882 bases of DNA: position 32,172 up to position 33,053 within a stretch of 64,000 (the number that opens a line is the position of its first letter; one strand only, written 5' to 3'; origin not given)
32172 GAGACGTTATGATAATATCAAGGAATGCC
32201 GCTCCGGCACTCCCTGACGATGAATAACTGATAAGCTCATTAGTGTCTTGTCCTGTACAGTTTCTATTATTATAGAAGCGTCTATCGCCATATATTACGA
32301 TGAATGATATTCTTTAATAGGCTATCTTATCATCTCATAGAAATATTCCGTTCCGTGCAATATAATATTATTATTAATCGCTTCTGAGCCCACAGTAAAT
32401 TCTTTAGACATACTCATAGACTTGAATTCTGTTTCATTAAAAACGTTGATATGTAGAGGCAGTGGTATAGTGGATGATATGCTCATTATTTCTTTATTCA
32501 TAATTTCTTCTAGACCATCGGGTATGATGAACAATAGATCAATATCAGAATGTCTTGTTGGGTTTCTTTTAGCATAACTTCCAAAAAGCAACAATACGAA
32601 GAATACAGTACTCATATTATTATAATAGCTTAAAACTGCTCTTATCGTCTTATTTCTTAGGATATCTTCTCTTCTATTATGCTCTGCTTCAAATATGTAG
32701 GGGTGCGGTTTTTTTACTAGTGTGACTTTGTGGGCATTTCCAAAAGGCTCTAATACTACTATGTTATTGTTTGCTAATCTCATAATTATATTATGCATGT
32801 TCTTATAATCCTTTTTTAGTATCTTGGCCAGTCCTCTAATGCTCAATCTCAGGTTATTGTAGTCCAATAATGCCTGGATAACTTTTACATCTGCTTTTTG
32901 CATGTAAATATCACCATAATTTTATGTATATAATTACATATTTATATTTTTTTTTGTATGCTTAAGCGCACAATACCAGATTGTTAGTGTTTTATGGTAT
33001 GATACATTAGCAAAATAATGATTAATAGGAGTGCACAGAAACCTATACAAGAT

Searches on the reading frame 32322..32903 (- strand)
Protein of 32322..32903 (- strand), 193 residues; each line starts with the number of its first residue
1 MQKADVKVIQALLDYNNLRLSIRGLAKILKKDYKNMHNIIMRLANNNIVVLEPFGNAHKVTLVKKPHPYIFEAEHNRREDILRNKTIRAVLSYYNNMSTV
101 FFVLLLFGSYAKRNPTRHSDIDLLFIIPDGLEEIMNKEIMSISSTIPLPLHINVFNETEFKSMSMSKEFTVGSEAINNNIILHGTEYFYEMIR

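Call 7: search_protein_families(library=pfam, proteins=[window:32322-32903:-], max_evalue=1)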
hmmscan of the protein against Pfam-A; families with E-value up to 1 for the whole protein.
window:32322-32903:- (193 aa): 7 families
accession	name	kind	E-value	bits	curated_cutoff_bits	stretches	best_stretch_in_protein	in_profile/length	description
PF18765.7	Polbeta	-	2.7e-06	27.9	26.9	1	104-161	16-67/93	Polymerase beta, Nucleotidyltransferase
PF25212.1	HVO_A0114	-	1.6e-05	25.1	27.6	1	19-61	36-78/84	HVO_A0114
PF01909.29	NTP_transf_2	-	1.7e-05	25.6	21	1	105-141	18-57/93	Nucleotidyltransferase domain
PF22600.2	MTPAP-like_central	-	0.016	15.7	27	1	76-134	15-70/139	Poly(A) RNA polymerase, mitochondrial-like, central palm domain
PF04182.18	B-block_TFIIIC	-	0.12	12.9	22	1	23-54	22-53/73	B-block binding subunit of TFIIIC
PF22014.2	DUF6932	-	0.14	13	27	1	82-142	30-91/142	Family of unknown function (DUF6932)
PF06042.17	NTP_transf_6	-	0.16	12.2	25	0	113-178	30-95/159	Nucleotidyltransferase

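Call 8: search_protein_families(library=ncbifam, proteins=[window:32322-32903:-], max_evalue=1)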
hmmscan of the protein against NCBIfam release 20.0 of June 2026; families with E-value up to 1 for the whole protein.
window:32322-32903:- (193 aa): 5 families
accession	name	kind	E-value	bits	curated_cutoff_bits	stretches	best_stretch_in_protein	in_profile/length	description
NF051895.1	anti_phage_HalB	equivalog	5.4e-05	22.9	190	1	104-131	2-29/211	anti-phage Hailong system nucleotidyltransferase HalB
NF047752.1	MntA_antitoxin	equivalog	7.3e-05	22.6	60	1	103-134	9-39/106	type VII toxin-antitoxin system MntA family adenylyltransferase antitoxin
NF012212.1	ANT_9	subfamily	0.021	14.1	340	1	96-146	16-70/249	aminoglycoside nucleotidyltransferase ANT(9)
NF003467.0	PRK05092.1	equivalog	0.07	10.8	959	1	84-136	93-145/940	[protein-PII] uridylyltransferase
NF001265.0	PRK00227.1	equivalog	0.14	10.3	799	1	104-133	30-59/693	[protein-PII] uridylyltransferase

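Call 14: search_protein_families(library=padloc, proteins=[window:32322-32903:-], max_evalue=1)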
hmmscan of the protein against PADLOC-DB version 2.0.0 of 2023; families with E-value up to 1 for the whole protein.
window:32322-32903:- (193 aa): 12 families
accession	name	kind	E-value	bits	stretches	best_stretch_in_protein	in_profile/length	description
PDLC04368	PDC-M05A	-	5.8e-09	34.1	1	4-184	14-190/201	-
PDLC04903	PDC-S09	-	1e-06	27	1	101-144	26-67/108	-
PDLC04906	PDC-S09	-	7.3e-05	21.1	1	104-130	27-53/98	-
PDLC04904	PDC-S09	-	0.00014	20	1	104-131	28-55/104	-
PDLC04902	PDC-S09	-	0.00021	19.6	1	104-136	24-56/97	-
PDLC04369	PDC-M05A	-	0.00045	17.9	1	10-182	20-184/201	-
PDLC04372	PDC-M05A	-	0.0005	18.4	1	96-161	71-136/167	-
PDLC04907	PDC-S09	-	0.0009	17.3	1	85-137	9-63/114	-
PDLC00786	Cyclase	-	0.0016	15.9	1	82-136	26-82/293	oligonucleotide-cyclase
PDLC00814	Cyclase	-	0.009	13.4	1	87-141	33-89/295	oligonucleotide-cyclase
PDLC04778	PDC-M70A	-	0.02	12.2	1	85-136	34-81/355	-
PDLC00796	Cyclase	-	0.023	12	1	92-137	35-81/432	oligonucleotide-cyclase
